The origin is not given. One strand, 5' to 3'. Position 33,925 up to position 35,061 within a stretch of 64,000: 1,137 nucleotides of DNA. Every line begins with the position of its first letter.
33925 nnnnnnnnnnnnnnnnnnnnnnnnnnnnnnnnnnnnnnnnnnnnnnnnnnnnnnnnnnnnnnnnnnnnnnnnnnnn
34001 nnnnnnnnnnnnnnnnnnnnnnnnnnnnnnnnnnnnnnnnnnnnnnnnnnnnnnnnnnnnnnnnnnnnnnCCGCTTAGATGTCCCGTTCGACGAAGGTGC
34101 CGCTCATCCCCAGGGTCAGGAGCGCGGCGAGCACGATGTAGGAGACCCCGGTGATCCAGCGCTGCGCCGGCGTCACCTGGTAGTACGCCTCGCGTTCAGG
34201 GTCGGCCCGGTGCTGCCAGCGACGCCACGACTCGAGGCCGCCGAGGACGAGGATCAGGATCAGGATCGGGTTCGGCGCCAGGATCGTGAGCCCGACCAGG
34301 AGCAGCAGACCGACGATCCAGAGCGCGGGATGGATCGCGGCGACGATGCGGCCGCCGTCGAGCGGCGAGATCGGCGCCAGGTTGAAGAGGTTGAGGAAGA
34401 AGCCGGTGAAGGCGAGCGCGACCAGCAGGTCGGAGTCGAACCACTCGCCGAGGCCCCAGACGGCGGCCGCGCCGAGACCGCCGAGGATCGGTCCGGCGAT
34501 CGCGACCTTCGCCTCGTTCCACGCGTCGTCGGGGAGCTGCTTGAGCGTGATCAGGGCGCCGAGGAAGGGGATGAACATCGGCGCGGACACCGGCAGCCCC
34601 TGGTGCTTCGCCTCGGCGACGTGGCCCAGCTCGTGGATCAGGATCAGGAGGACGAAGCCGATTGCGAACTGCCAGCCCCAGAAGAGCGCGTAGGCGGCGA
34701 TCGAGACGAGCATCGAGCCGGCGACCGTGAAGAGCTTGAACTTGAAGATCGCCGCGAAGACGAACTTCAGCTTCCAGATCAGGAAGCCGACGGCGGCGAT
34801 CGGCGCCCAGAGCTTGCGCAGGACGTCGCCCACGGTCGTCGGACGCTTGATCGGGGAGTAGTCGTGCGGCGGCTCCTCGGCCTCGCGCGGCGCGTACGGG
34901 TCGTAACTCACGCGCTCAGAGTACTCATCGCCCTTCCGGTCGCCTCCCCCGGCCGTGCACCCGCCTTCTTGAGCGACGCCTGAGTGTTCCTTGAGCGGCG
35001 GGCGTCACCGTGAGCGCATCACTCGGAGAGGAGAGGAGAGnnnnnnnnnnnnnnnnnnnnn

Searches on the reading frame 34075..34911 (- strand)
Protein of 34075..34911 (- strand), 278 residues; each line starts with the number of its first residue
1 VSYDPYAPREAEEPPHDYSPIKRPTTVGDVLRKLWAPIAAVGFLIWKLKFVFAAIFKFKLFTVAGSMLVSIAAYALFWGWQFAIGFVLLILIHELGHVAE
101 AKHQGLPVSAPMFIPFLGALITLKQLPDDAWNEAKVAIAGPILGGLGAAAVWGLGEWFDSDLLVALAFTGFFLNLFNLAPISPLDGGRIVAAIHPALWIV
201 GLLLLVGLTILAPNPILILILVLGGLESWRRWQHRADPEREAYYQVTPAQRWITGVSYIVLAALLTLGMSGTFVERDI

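Call 6: search_protein_families(library=pfam, proteins=[window:34075-34911:-], max_evalue=0.01)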
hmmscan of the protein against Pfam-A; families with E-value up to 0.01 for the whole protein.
window:34075-34911:- (278 aa): 1 family
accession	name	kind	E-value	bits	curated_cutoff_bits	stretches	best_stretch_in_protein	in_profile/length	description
PF02163.28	Peptidase_M50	-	1.9e-15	57.2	27.2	2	82-152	2-97/221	Peptidase family M50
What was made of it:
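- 34075..34911 (-): Divergent neighbour, an M50 (site-2-protease family) membrane metalloprotease. Any functional link to the peptide is unproven. Pfam (call 6).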

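Call 7: search_protein_families(library=ncbifam, proteins=[window:34075-34911:-], max_evalue=0.01)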
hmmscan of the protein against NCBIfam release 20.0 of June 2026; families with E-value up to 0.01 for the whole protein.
window:34075-34911:- (278 aa): 1 family
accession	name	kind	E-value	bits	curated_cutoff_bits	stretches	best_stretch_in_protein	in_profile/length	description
TIGR00054.1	TIGR00054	equivalog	0.0031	16.4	147.55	0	86-108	13-35/421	RIP metalloprotease RseP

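Call 72: search_protein_families(library=padloc, proteins=[window:34075-34911:-], max_evalue=0.01)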
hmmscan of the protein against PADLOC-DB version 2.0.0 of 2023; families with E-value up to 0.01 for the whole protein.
window:34075-34911:- (278 aa): 0 families
